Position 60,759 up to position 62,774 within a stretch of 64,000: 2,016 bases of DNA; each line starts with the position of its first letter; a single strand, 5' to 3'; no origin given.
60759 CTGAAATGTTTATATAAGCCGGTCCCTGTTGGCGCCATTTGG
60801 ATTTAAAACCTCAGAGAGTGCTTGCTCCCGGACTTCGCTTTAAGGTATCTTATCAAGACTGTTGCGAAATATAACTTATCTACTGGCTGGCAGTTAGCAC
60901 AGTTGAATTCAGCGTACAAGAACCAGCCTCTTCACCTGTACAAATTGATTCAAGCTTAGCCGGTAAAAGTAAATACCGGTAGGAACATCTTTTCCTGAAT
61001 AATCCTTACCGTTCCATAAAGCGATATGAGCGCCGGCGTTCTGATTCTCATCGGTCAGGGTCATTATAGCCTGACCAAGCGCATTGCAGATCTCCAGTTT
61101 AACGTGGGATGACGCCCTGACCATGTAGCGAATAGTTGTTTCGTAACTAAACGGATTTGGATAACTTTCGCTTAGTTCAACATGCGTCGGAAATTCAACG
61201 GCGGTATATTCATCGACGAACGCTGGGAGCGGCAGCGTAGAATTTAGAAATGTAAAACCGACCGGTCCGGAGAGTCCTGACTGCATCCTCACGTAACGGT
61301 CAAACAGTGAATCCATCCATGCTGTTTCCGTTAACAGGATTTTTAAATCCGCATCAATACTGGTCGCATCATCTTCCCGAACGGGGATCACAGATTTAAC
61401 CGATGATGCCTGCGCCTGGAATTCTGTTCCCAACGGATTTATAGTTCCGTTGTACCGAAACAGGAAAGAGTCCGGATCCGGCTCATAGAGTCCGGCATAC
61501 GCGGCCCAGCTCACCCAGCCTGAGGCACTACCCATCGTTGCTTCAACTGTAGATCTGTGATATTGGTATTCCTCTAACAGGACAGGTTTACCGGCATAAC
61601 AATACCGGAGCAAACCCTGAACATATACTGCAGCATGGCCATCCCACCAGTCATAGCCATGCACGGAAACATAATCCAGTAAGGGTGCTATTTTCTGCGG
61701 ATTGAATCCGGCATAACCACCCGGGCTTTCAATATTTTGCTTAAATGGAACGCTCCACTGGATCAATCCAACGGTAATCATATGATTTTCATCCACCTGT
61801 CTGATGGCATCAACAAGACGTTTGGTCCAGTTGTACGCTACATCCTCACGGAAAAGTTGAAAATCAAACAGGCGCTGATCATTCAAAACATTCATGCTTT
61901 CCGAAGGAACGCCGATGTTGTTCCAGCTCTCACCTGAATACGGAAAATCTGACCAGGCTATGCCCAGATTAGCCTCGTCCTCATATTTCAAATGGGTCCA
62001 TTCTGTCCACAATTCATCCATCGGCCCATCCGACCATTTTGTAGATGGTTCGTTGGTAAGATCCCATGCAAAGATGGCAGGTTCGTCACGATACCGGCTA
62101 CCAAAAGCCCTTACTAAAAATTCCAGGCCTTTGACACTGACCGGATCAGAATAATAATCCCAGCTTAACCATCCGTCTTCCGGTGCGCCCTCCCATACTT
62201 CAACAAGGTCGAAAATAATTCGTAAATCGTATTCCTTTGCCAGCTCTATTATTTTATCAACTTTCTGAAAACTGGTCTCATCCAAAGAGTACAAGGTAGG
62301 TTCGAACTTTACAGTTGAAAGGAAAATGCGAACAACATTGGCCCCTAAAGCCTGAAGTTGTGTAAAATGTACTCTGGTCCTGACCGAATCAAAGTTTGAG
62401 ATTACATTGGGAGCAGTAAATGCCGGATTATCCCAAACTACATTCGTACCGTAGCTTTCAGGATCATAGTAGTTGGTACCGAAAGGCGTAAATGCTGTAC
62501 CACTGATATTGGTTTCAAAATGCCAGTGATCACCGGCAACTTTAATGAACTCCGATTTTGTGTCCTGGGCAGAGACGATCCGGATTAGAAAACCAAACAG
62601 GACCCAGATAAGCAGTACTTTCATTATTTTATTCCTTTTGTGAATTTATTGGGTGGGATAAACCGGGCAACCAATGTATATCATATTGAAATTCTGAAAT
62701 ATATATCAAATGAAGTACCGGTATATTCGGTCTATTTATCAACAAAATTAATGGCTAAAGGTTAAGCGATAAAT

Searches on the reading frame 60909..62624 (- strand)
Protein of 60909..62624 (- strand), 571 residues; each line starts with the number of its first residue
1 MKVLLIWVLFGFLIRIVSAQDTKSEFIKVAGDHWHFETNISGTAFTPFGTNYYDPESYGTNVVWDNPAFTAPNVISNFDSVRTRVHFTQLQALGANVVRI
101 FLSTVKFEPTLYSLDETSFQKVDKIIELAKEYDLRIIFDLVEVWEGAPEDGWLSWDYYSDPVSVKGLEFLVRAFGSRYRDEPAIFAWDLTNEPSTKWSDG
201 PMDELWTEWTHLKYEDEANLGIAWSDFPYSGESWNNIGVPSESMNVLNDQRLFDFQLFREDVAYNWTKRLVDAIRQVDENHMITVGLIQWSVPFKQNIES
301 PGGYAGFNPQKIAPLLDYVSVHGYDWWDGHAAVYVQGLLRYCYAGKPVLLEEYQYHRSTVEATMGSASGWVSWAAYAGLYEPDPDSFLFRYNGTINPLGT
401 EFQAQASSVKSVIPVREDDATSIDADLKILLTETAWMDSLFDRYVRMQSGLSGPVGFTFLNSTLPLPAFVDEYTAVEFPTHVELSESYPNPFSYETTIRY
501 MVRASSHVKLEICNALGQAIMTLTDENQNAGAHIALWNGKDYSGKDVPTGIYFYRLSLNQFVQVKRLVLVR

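Call 32: find_encoding_contigs(protein=window:60909-62624:-, flank=10000, max_places=3)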
Protein window:60909-62624:- (571 aa): no gene with exactly this product is on record in the collection.

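Call 69: search_protein_families(library=pfam, proteins=[window:60909-62624:-], max_evalue=0.00001)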
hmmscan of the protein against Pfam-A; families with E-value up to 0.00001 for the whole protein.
window:60909-62624:- (571 aa): 3 families
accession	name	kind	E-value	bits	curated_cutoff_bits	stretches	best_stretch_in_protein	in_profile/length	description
PF02449.21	Glyco_hydro_42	-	2.4e-13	50.6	21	1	169-353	114-298/376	Beta-galactosidase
PF00150.24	Cellulase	-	2.5e-13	50.6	23.5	1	83-374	23-256/272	Cellulase (glycosyl hydrolase family 5)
PF13860.13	FlgD_ig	-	1.9e-08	34.6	27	1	501-556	18-73/79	FlgD Ig-like domain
